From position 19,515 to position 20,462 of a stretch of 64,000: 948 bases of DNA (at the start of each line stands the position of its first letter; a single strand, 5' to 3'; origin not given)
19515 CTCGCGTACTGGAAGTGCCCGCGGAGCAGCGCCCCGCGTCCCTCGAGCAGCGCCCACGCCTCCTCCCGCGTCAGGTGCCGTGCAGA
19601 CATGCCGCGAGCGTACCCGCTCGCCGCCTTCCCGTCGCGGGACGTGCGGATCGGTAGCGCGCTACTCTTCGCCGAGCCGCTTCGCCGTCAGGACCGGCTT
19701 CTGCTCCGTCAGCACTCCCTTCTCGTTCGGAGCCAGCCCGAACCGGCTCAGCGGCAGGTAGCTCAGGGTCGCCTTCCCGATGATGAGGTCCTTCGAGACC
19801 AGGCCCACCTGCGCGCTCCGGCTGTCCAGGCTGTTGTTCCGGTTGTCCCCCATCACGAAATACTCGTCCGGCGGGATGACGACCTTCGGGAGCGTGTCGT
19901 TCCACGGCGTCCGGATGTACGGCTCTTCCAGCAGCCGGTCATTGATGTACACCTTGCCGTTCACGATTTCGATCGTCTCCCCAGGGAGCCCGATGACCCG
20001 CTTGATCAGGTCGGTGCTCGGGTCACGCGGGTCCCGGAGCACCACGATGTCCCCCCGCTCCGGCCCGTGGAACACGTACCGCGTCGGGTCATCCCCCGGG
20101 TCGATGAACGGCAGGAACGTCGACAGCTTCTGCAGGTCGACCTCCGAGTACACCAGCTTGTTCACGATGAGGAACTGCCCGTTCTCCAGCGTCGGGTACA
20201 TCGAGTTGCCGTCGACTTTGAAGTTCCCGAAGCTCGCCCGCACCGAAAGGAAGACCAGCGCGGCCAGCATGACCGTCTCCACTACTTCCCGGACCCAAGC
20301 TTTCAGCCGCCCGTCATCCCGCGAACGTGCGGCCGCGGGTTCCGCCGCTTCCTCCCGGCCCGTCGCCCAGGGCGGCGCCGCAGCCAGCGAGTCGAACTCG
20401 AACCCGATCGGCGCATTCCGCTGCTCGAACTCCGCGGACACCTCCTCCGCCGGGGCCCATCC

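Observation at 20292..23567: Signal peptidase I fused to a ~1090-residue acidic, Trp-studded, low-complexity N-terminal (predicted cytoplasmic) region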

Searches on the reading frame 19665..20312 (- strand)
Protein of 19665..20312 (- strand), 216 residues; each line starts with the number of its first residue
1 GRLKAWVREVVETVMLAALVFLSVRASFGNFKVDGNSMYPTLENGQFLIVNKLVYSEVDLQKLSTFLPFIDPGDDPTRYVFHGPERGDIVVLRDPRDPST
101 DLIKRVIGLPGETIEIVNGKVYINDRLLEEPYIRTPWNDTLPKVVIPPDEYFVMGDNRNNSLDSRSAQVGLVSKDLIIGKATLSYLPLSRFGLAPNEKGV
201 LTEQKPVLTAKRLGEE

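Call 64: search_solved_structures(query=window:19665-20312:-, show_alignments=2, max_evalue=0.00001)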
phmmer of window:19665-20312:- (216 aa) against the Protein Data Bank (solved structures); distinct sequences matched with E-value up to 0.00001: 9.
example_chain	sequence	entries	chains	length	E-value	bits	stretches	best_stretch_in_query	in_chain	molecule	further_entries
4nv4_A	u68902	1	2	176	1.1e-19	74.1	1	86-189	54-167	Signal peptidase I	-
1t7d_A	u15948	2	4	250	2.7e-17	66.3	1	28-114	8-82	SIGNAL PEPTIDASE I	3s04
9nlo_A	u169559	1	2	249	2.8e-17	66.3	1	29-114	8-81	Signal peptidase I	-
1kn9_A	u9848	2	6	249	2.8e-17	66.2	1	29-114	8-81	Signal peptidase I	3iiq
1b12_A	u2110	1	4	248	2.9e-17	66.2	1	29-114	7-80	SIGNAL PEPTIDASE I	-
6b88_A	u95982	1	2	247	3.3e-17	66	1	30-114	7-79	Signal peptidase I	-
4wvg_A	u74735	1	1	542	9.9e-15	57.9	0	79-134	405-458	Maltose-binding periplasmic protein,Signal peptidase IB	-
4wvh_A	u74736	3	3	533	2.3e-13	53.4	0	79-134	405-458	Maltose-binding periplasmic protein,Signal peptidase IB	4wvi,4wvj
4me8_A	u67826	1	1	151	3.4e-13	52.9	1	83-193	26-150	Signal peptidase I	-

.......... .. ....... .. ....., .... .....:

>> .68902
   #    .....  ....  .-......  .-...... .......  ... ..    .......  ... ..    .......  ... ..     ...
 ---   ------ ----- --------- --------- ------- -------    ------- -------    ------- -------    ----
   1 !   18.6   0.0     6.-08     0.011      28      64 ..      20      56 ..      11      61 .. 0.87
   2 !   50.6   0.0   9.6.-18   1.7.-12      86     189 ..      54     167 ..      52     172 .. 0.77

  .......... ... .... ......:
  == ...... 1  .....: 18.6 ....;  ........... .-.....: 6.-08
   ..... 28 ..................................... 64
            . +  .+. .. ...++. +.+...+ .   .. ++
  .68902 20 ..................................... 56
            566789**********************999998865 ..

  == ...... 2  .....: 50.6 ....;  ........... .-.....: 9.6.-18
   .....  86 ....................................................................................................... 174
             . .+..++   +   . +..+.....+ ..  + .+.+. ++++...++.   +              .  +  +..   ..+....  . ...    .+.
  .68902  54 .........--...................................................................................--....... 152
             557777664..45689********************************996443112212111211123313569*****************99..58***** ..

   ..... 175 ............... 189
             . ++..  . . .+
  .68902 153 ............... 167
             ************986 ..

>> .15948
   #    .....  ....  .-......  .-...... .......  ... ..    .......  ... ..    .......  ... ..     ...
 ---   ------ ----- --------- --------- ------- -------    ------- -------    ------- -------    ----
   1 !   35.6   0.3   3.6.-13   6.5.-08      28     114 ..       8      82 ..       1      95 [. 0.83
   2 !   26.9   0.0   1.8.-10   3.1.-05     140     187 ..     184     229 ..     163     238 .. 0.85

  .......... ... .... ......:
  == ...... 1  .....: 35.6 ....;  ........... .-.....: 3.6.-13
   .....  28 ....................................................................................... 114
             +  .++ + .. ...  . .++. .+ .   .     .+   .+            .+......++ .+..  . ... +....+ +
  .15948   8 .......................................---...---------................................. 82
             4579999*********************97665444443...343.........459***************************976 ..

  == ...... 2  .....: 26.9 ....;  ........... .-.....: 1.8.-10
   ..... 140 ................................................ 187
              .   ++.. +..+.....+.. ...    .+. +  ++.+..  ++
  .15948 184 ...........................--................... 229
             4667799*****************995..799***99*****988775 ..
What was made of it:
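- Checked: SMYPTL, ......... and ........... are present and align with solved SPases (call 64).
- Catalysis needs none of it; ordinary SPases lack it (call 64).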

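Call 81: find_homologous_proteins(query=window:19665-20312:-, max_evalue=1e-18)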
Query window:19665-20312:- (216 aa): 4446 proteins with E <= 1e-18 among 8000 candidates; the best 120 are listed.
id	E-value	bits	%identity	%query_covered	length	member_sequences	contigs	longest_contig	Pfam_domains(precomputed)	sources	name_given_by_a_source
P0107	2.2e-131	454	94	100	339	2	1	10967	PF10502.15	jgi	jgi:signal peptidase I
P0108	3.3e-105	368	78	97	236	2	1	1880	PF10502.15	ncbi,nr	ncbi:MAG TPA: signal peptidase I, partial [Tepidiformaceae bacterium]|nr:signal peptidase I [Tepidif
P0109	1.9e-102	359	75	100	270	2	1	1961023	PF10502.15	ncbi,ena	-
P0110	5.3e-102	358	74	99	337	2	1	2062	PF10502.15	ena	-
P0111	7.4e-102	357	74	100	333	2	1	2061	PF10502.15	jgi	jgi:signal peptidase I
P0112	1.4e-101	357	73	100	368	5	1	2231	PF10502.15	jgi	jgi:signal peptidase I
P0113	2.7e-100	352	72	99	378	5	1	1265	PF10502.15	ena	-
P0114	7.6e-96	338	73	99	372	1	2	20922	PF10502.15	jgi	-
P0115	1.2e-91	324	72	97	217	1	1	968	PF10502.15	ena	-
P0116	1.6e-90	320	72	93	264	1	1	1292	PF10502.15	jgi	jgi:signal peptidase I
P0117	6.5e-90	318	70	94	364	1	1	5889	PF10502.15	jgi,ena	-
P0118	1.8e-89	317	69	98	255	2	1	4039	PF10502.15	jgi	jgi:signal peptidase I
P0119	5.2e-89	315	71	94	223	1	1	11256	PF10502.15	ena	-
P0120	1.1e-88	314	71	94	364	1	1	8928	PF10502.15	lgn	-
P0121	3.9e-88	313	69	99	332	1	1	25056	PF10502.15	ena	-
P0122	1.5e-87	311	67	96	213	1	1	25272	PF10502.15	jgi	jgi:signal peptidase I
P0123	3.1e-87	310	70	93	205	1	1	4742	PF10502.15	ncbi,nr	ncbi:MAG: signal peptidase I [Anaerolinea sp.]|nr:signal peptidase I [Anaerolinea sp.]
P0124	6.6e-87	309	66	98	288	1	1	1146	PF10502.15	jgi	jgi:signal peptidase I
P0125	1.0e-86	308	69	94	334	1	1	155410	PF10502.15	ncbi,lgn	-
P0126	1.3e-86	308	69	95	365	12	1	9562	PF10502.15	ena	-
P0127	2.0e-86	307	68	97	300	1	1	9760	PF10502.15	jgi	jgi:signal peptidase I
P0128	2.1e-86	307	67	94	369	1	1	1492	PF10502.15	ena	-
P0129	4.2e-86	306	69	94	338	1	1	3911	PF10502.15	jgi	jgi:signal peptidase I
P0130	5.5e-86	306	72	83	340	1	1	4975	PF10502.15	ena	-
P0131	1.1e-85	305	67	97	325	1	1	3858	PF10502.15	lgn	-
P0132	6.2e-85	302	66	98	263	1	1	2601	PF10502.15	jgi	jgi:signal peptidase I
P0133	6.5e-85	302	70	92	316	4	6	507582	PF10502.15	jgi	jgi:signal peptidase I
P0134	1.1e-84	301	70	92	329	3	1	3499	PF10502.15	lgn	-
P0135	1.9e-84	301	63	99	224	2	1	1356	PF10502.15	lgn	-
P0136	4.0e-84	300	64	97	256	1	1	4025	PF10502.15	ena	-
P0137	7.3e-84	299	64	97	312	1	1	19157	PF10502.15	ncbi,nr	ncbi:MAG: signal peptidase I, partial [Dehalococcoidia bacterium]|nr:signal peptidase I [Dehalococco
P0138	4.7e-83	296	66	94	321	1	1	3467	PF10502.15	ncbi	-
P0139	5.6e-83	296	68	92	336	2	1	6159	PF10502.15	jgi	-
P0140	6.8e-83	295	64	97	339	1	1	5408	PF10502.15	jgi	jgi:signal peptidase I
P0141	1.3e-82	295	67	93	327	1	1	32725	PF10502.15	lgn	-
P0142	1.5e-82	294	65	94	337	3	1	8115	PF10502.15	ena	-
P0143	2.8e-82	293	72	83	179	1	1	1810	PF10502.15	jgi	jgi:signal peptidase I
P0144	3.0e-82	293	68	92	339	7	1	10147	PF10502.15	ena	-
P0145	1.7e-81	291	63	95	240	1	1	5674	PF10502.15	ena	-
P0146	3.1e-81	290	67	93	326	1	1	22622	PF10502.15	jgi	jgi:signal peptidase I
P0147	5.8e-81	289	64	94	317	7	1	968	PF10502.15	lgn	-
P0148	6.0e-81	289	62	100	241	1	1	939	PF10502.15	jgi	jgi:signal peptidase I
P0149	7.4e-81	289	64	96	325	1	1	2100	PF10502.15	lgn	-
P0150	8.7e-81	289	67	93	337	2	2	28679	PF10502.15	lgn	-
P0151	9.4e-80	285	68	88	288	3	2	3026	PF10502.15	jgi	jgi:signal peptidase I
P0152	2.8e-79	284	62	93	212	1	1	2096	PF10502.15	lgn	-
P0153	1.3e-78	281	63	92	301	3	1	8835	PF10502.15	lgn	-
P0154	2.8e-78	280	63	96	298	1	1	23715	PF10502.15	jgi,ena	-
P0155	1.1e-77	279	62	94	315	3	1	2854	PF10502.15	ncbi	-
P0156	1.2e-77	278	61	95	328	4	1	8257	PF10502.15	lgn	-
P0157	1.4e-77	278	62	94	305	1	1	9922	PF10502.15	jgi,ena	-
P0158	5.4e-77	276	64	94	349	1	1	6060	PF10502.15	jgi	jgi:signal peptidase I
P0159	1.9e-76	274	71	82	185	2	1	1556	PF10502.15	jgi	jgi:signal peptidase I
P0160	3.8e-76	273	70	81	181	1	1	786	PF10502.15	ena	-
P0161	2.1e-74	268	60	96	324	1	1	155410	PF10502.15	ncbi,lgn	-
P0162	1.5e-73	265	59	94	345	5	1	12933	PF10502.15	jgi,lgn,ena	-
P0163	4.4e-73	263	62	92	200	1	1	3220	PF10502.15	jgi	jgi:signal peptidase I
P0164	6.8e-73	263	64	91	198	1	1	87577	PF10502.15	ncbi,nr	ncbi:MAG: signal peptidase I [Dehalococcoidia bacterium]|nr:signal peptidase I [Dehalococcoidia bact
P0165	1.0e-72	262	57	96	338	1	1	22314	PF10502.15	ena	-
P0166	6.8e-71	256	62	90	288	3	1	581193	PF10502.15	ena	-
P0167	2.9e-70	254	62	90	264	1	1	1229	PF10502.15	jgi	jgi:signal peptidase I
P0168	4.7e-70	254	60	91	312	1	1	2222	PF10502.15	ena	-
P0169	5.8e-70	253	60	92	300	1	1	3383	PF10502.15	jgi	jgi:signal peptidase I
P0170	6.7e-70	253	60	82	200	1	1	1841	PF10502.15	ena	-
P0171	7.6e-70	253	61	91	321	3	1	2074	PF10502.15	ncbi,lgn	-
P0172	1.2e-69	252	61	91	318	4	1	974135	PF10502.15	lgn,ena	-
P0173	1.7e-69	252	61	92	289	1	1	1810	PF10502.15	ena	-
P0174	2.9e-68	248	59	92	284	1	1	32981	PF10502.15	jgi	jgi:signal peptidase I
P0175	4.0e-68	247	59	92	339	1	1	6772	PF10502.15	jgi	jgi:signal peptidase I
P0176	1.3e-67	246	55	94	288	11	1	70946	PF10502.15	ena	-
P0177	1.5e-67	245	58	93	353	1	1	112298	PF10502.15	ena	-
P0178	7.8e-67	243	55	93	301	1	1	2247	PF10502.15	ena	-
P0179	1.1e-66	242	54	98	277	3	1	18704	PF10502.15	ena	-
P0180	2.0e-66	242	54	93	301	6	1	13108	PF10502.15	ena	-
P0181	2.3e-66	241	59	92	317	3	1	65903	PF10502.15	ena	-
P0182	3.6e-66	241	55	93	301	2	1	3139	PF10502.15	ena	-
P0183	5.7e-66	240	76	67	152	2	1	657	PF10502.15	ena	-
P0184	9.1e-66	240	58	94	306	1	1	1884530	PF10502.15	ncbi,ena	-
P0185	1.6e-65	239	59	91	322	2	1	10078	PF10502.15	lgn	-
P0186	7.0e-65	237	59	90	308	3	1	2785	PF10502.15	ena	-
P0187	8.4e-65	236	59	89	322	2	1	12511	PF10502.15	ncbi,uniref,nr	ncbi:signal peptidase I [Tepidiforma sp.]|uniref:signal peptidase I n=1 Tax=Tepidiforma sp. TaxID=26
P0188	1.0e-64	236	56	94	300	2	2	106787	PF10502.15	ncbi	ncbi:MAG: signal peptidase I [Dehalococcoidia bacterium]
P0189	1.0e-64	236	59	89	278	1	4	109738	PF10502.15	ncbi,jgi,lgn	jgi:signal peptidase I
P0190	1.4e-64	236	57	89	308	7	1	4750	PF10502.15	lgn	-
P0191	2.7e-64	235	52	94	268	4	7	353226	PF10502.15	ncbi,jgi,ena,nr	ncbi:MAG: signal peptidase I [Dehalococcoidia bacterium]|nr:signal peptidase I [Dehalococcoidia bact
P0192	3.3e-64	234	56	90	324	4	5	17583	PF10502.15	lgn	-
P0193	3.6e-64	234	56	91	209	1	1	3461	PF10502.15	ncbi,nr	ncbi:MAG TPA: signal peptidase I, partial [Tepidiformaceae bacterium]|nr:signal peptidase I [Tepidif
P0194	6.0e-64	234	56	93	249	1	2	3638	PF10502.15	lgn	-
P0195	6.4e-64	233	59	89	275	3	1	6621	PF10502.15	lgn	-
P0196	6.9e-64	233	58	89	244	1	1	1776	PF10502.15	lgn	-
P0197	1.1e-63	233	55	92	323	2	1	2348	PF10502.15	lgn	-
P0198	1.2e-63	233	56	93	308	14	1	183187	PF10502.15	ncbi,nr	ncbi:MAG: signal peptidase I [Dehalococcoidia bacterium]|nr:signal peptidase I [Dehalococcoidia bact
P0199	4.0e-63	231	55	92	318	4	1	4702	PF10502.15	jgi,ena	-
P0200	4.1e-63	231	59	83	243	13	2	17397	PF10502.15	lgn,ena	-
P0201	4.3e-63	231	56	94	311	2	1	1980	PF10502.15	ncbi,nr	ncbi:MAG: signal peptidase I [Dehalococcoidia bacterium]|nr:signal peptidase I [Dehalococcoidia bact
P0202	5.2e-63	230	56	94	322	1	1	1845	PF10502.15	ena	-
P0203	5.9e-63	230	57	90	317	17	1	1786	PF10502.15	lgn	-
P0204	6.3e-63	230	56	94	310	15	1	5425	PF10502.15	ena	-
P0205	8.4e-63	230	57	93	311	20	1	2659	PF10502.15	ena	-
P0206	1.0e-62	230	58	93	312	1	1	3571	PF10502.15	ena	-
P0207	1.4e-62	229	55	94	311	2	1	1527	PF10502.15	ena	-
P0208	1.6e-62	229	53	94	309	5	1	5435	PF10502.15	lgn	-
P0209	1.6e-62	229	56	91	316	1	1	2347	PF10502.15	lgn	-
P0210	1.8e-62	229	56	91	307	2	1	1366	PF10502.15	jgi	jgi:signal peptidase I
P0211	1.8e-62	229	57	89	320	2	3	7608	PF10502.15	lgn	-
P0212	2.7e-62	228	55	95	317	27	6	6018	PF10502.15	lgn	-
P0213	3.5e-62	228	56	89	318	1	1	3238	PF10502.15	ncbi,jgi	-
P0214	4.2e-62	228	55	92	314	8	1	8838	PF10502.15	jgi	-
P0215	1.3e-61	226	55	91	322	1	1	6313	PF10502.15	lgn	-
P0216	1.6e-61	226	56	88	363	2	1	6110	PF10502.15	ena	-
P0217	1.9e-61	225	54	90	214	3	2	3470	PF10502.15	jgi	jgi:signal peptidase I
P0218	3.0e-61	225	56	91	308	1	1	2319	PF10502.15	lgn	-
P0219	5.0e-61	224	56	88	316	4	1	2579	PF10502.15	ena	-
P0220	6.1e-61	224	56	89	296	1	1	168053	PF10502.15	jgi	-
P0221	6.9e-61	224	57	91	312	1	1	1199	PF10502.15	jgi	jgi:signal peptidase I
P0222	9.1e-61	223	55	92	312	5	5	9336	PF10502.15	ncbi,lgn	-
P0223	1.1e-60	223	57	88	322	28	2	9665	PF10502.15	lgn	-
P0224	1.3e-60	223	55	91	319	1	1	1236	PF10502.15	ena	-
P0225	2.5e-60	222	54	94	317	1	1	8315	PF10502.15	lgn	-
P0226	2.6e-60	222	58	89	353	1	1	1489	PF10502.15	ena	-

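Call 83: find_encoding_contigs(protein=P0187, flank=6000, max_places=4)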
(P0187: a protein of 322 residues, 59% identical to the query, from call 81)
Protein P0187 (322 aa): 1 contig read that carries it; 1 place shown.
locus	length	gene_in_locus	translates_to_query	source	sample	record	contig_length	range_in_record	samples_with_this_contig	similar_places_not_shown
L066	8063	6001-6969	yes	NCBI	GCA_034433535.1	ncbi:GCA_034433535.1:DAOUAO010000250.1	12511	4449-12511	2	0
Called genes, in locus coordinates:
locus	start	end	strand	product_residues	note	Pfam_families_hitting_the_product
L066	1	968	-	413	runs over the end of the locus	PF02771:Acyl-CoA_dh_N, PF00441:Acyl-CoA_dh_1 (weak), PF08028:Acyl-CoA_dh_2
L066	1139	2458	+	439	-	PF20030:bpMoxR, PF07728:AAA_5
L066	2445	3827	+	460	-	-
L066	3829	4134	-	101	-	-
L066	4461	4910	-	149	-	PF22091:DUF6941 (weak)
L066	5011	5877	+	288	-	PF00378:ECH_1, PF16113:ECH_2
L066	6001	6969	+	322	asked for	PF10502:Peptidase_S26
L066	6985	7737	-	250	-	PF13350:Y_phosphatase3, PF03162:Y_phosphatase2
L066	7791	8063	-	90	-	?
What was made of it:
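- Closest known: Short SPase I paralogue family of the same clade. Different: Its extension is only about 110-125 aa. It has no WYFDLP block, no arrays, and a different genomic context (call 83).
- Tried and rejected: The short paralogue P0187 comes from a different Tepidiforma MAG (call 83).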
